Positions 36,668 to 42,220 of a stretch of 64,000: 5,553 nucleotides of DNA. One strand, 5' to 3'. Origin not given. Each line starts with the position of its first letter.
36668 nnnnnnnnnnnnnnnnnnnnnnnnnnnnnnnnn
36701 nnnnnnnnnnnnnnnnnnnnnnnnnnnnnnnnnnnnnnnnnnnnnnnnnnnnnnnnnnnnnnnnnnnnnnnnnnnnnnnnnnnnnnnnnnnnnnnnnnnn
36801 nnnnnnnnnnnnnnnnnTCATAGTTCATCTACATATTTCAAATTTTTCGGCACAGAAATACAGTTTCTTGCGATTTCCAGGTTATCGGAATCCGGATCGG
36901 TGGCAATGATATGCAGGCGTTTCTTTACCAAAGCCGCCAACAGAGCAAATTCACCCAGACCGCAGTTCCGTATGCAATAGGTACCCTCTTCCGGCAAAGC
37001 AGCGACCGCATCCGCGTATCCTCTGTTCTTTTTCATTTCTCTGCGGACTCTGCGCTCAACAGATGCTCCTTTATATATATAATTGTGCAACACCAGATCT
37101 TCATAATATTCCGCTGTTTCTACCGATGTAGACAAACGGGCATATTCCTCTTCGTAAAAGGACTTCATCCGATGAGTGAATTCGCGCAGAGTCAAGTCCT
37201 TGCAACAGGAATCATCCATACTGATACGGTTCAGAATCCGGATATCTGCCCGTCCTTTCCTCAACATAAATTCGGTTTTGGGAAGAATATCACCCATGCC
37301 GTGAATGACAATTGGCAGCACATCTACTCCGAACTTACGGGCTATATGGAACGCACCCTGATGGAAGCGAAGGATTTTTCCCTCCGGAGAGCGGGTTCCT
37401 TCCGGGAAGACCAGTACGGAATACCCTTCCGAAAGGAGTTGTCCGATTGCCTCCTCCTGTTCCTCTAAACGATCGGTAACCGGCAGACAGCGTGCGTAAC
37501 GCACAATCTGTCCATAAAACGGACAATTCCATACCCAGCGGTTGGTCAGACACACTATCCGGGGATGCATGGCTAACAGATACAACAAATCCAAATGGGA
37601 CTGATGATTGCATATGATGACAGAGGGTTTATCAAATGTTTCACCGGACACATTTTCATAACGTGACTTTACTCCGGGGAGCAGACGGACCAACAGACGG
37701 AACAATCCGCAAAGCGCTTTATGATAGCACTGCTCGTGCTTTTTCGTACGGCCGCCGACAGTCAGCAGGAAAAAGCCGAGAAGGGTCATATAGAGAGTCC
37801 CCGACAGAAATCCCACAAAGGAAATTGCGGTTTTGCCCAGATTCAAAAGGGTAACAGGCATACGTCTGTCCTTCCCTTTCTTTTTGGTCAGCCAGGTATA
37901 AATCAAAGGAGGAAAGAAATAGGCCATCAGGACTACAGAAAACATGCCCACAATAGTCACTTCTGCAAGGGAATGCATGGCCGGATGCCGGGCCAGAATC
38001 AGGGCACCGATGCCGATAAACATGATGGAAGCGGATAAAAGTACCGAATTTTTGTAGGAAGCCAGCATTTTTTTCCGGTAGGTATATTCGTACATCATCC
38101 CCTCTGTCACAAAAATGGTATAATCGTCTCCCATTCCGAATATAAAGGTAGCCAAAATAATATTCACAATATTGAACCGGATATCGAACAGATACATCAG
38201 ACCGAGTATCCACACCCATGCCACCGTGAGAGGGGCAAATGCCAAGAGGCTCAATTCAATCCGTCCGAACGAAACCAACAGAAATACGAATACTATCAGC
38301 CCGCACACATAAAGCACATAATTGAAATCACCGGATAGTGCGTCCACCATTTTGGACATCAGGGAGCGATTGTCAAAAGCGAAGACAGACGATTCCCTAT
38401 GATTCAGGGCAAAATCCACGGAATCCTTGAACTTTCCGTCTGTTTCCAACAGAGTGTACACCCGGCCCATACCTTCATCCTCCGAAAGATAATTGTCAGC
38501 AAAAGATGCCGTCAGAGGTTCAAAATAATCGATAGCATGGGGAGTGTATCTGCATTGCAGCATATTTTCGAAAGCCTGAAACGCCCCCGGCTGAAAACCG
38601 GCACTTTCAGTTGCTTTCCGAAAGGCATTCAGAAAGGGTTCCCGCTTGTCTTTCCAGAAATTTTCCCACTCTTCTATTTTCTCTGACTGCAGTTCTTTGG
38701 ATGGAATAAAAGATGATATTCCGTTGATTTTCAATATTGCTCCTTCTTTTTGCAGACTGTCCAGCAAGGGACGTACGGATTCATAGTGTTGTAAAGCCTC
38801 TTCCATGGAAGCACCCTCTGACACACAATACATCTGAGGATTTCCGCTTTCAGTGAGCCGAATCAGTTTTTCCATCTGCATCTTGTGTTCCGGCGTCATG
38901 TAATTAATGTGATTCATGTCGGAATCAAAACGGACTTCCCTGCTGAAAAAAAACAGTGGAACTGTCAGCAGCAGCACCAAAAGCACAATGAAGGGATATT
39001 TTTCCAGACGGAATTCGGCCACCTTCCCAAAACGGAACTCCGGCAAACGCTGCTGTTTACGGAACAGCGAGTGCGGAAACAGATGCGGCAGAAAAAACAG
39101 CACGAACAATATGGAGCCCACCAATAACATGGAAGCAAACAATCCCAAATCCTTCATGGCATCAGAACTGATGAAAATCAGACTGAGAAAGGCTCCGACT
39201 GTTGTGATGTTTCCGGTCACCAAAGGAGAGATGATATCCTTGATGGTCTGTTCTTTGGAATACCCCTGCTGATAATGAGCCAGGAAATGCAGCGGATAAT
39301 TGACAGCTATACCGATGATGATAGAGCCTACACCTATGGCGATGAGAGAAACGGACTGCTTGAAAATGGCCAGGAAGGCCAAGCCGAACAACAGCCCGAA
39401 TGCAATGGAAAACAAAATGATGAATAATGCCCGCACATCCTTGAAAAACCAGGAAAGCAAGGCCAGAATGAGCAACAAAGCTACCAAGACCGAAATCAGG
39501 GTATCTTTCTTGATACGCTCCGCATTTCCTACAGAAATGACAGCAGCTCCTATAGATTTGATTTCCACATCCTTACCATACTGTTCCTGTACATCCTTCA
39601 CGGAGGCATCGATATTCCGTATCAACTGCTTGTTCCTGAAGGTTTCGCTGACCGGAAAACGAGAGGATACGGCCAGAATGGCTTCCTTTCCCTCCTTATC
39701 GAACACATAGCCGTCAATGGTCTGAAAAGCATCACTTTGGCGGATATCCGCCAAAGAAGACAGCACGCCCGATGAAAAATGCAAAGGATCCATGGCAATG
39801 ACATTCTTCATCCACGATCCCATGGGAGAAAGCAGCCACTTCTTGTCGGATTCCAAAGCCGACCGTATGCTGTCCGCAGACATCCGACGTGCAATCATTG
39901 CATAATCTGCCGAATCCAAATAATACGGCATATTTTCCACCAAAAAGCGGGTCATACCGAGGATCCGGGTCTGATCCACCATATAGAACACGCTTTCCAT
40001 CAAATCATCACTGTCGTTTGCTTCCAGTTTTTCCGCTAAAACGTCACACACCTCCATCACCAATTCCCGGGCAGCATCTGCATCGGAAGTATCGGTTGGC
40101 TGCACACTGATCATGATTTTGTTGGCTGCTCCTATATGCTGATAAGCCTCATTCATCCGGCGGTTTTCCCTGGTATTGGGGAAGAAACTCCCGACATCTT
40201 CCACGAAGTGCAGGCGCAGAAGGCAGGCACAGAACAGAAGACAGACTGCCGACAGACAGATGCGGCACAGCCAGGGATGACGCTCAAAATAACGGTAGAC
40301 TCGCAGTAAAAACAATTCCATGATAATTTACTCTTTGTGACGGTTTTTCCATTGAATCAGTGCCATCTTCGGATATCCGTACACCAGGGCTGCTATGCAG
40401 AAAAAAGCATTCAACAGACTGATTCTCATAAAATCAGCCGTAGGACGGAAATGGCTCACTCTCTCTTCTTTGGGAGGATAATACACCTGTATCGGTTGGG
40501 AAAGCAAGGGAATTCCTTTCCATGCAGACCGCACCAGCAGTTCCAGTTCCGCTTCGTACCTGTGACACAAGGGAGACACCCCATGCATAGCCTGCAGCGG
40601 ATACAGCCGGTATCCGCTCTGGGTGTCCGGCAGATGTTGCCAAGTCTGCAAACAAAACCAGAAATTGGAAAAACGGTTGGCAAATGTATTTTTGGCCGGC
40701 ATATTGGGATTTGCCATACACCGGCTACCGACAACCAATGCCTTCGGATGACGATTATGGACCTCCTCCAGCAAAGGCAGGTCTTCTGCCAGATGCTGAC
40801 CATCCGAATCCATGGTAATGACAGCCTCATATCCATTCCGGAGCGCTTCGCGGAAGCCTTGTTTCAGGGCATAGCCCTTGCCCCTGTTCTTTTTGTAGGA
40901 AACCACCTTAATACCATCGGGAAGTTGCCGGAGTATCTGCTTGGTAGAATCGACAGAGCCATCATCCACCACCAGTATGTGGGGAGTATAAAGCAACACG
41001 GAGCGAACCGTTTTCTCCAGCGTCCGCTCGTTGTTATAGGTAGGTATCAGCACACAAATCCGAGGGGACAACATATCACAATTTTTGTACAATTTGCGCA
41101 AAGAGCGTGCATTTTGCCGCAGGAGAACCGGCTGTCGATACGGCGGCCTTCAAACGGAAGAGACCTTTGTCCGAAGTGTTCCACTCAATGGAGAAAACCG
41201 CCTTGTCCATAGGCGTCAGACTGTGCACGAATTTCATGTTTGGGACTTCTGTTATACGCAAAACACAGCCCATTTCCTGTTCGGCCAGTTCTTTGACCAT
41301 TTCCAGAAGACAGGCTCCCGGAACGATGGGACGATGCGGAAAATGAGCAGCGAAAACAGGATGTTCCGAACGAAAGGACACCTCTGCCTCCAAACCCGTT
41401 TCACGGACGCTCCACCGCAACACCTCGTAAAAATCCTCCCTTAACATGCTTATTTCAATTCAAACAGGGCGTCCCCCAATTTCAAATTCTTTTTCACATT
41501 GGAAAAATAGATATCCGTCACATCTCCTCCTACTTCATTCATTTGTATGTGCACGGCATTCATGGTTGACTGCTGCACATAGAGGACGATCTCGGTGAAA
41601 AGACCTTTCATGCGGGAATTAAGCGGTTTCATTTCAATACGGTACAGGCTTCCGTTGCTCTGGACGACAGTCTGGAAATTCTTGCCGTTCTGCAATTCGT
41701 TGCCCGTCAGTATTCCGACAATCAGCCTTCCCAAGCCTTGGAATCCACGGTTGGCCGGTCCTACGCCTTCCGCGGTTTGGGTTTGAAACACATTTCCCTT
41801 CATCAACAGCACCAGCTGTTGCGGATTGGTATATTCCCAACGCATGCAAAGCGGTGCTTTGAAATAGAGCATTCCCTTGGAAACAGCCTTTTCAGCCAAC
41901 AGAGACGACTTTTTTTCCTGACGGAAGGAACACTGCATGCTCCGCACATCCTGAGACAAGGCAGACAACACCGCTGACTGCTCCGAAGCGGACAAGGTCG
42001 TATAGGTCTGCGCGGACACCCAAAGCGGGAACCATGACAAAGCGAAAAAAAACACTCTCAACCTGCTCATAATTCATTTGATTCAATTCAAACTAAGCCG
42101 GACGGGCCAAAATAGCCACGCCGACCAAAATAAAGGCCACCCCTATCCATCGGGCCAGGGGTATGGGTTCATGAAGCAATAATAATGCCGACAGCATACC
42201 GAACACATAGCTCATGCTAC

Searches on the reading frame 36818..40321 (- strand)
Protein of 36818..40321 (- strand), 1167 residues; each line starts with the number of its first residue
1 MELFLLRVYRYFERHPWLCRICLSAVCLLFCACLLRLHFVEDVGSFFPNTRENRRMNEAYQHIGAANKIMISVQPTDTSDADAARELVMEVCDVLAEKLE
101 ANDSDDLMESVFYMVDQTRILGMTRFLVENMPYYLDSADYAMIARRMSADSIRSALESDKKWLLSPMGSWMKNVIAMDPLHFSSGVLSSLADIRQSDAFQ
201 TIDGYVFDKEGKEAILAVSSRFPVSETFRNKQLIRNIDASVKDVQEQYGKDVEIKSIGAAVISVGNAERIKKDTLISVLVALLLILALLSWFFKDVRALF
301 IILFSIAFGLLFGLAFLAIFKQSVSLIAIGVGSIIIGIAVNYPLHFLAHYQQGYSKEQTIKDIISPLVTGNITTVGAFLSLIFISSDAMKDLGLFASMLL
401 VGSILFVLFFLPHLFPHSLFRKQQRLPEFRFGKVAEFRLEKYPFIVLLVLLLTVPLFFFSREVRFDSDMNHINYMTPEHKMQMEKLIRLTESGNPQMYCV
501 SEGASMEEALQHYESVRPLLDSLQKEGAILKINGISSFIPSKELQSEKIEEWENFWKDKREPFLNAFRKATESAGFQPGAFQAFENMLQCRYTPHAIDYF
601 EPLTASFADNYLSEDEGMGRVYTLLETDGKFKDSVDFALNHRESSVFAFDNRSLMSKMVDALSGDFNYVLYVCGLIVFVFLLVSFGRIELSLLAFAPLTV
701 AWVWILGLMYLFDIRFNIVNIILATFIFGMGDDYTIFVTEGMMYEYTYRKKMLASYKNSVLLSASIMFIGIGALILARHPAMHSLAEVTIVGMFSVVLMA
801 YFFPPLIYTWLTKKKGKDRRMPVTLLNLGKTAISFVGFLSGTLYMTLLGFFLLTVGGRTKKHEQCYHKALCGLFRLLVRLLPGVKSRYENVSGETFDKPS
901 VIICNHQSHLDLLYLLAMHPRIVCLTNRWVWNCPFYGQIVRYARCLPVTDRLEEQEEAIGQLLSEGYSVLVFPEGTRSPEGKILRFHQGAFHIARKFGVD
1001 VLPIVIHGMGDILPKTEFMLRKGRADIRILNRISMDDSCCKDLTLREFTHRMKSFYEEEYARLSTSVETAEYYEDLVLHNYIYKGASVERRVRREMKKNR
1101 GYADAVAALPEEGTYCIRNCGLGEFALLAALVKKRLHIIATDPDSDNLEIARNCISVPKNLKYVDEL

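Call 33: search_protein_families(library=pfam, proteins=[window:36818-40321:-], max_evalue=0.001)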
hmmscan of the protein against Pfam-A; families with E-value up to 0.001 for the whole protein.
window:36818-40321:- (1167 aa): 2 families
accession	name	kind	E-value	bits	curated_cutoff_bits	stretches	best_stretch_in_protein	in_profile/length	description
PF01553.26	Acyltransferase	-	3e-23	82.5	23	1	897-1006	13-131/132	Acyltransferase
PF03176.21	MMPL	-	9e-12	45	20.5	1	202-414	76-298/333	MMPL family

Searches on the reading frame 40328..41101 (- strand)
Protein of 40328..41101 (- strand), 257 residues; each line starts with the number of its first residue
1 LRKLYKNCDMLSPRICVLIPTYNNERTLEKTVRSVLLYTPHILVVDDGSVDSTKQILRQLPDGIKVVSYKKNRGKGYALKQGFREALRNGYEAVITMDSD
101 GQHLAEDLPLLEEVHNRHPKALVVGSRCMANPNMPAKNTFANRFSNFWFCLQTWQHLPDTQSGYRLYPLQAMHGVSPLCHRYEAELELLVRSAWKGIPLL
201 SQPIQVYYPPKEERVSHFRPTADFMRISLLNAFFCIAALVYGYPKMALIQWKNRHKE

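Call 33: search_protein_families(library=pfam, proteins=[window:40328-41101:-], max_evalue=0.001)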
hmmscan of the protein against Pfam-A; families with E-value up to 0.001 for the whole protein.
window:40328-41101:- (257 aa): 3 families
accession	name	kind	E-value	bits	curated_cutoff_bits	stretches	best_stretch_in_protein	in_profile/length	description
PF00535.33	Glycos_transf_2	-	4.4e-26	92.2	23.3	1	16-133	1-121/168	Glycosyl transferase family 2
PF13641.12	Glyco_tranf_2_3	-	3.5e-05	24.4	27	1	13-87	1-86/230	Glycosyltransferase like family 2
PF13704.12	Glyco_tranf_2_4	-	0.00097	20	27.5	0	24-91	3-69/98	Glycosyl transferase family 2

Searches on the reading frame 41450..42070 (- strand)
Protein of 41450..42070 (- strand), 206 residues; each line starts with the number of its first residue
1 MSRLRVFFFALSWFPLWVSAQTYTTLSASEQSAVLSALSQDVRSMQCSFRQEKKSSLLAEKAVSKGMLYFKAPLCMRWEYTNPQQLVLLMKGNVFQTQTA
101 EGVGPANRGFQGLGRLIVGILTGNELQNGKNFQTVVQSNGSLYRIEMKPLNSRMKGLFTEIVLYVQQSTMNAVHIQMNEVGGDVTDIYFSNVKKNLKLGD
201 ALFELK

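Call 33: search_protein_families(library=pfam, proteins=[window:41450-42070:-], max_evalue=0.001)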
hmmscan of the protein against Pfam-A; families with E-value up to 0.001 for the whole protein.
window:41450-42070:- (206 aa): 1 family
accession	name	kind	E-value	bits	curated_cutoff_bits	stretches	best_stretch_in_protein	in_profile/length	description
PF03548.22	LolA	-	2.4e-15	57.1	23.6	1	41-205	2-164/165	Outer membrane lipoprotein carrier protein LolA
